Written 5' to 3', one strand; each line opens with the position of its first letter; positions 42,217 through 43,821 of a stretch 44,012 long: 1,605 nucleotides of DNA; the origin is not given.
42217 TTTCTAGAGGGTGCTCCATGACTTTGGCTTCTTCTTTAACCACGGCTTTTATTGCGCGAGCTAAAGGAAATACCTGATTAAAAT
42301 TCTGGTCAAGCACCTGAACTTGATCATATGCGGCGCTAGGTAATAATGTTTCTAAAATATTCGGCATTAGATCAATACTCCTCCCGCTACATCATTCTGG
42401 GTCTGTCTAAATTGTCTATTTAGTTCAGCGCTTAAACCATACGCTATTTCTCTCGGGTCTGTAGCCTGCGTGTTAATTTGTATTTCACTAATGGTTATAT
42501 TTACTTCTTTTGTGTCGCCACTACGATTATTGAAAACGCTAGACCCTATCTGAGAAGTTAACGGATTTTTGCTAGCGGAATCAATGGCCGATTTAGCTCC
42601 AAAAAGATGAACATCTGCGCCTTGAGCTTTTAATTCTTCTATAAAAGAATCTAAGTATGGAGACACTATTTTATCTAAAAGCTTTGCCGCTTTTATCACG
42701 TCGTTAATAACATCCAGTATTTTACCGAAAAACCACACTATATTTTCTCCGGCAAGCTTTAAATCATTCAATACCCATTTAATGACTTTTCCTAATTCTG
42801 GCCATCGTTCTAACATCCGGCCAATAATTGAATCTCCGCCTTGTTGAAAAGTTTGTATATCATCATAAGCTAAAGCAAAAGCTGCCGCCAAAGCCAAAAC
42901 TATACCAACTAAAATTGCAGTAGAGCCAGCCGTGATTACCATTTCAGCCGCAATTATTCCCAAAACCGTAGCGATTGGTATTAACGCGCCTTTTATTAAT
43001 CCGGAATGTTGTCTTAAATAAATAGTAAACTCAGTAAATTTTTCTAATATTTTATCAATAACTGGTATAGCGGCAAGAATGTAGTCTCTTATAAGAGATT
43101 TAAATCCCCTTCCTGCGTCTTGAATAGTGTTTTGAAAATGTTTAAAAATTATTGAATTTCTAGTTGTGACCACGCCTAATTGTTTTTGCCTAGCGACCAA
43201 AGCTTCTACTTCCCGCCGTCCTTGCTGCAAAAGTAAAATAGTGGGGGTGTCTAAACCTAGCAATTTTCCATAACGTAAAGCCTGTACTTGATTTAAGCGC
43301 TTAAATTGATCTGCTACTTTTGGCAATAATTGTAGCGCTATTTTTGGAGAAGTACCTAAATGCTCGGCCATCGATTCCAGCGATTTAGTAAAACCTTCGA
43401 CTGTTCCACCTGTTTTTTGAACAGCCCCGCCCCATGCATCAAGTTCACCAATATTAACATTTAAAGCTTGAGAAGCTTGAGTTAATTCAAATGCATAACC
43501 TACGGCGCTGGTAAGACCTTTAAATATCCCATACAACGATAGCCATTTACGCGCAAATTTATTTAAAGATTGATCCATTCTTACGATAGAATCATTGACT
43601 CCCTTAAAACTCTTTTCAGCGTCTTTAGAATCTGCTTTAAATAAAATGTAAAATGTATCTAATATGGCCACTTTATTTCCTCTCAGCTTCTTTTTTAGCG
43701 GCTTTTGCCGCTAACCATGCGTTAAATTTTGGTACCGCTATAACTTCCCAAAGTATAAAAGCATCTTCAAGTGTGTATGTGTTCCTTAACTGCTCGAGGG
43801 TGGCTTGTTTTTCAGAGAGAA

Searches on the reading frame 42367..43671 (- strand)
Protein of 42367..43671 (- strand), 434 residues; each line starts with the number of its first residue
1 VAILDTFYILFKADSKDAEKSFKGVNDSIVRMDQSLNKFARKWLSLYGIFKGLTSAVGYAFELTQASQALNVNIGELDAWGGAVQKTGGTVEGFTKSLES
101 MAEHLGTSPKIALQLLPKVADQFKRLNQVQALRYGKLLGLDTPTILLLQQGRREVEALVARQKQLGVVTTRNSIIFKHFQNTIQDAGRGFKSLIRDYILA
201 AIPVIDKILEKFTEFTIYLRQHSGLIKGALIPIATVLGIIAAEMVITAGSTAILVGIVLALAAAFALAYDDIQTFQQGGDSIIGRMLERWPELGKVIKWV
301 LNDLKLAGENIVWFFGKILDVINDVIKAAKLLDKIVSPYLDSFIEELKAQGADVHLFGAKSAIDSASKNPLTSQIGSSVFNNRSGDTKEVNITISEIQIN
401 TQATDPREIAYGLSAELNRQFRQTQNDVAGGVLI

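Call 81: search_protein_families(library=phrogs, proteins=[window:42367-43671:-], max_evalue=0.001)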
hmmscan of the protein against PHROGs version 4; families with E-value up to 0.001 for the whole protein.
window:42367-43671:- (434 aa): 10 families
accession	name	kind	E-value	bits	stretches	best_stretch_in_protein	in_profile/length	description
phrog_34923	-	tail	6.3e-36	125.1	2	110-432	212-538/540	tail length tape measure protein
phrog_3824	-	unknown function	1.6e-23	84.5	1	119-283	167-339/750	-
phrog_2276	-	tail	3.5e-23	83.2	2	114-351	183-450/673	tail length tape measure protein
phrog_8125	-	tail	2.1e-14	54.5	1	113-325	175-406/578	tail length tape measure protein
phrog_12506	-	tail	7.1e-11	43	1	62-109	63-110/218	tail length tape measure protein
phrog_12278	-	tail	1.4e-08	35.4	1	110-229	139-255/448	tail fiber protein/ lysozyme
phrog_9388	-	unknown function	2.8e-08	33.9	1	22-217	21-239/615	-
phrog_13338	-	unknown function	8.9e-07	28.5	0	113-297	141-294/903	-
phrog_9570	-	tail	2.1e-06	28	1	20-114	51-161/689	tail length tape measure protein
phrog_2013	-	tail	5.5e-06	26.4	0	114-229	169-282/657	lytic tail protein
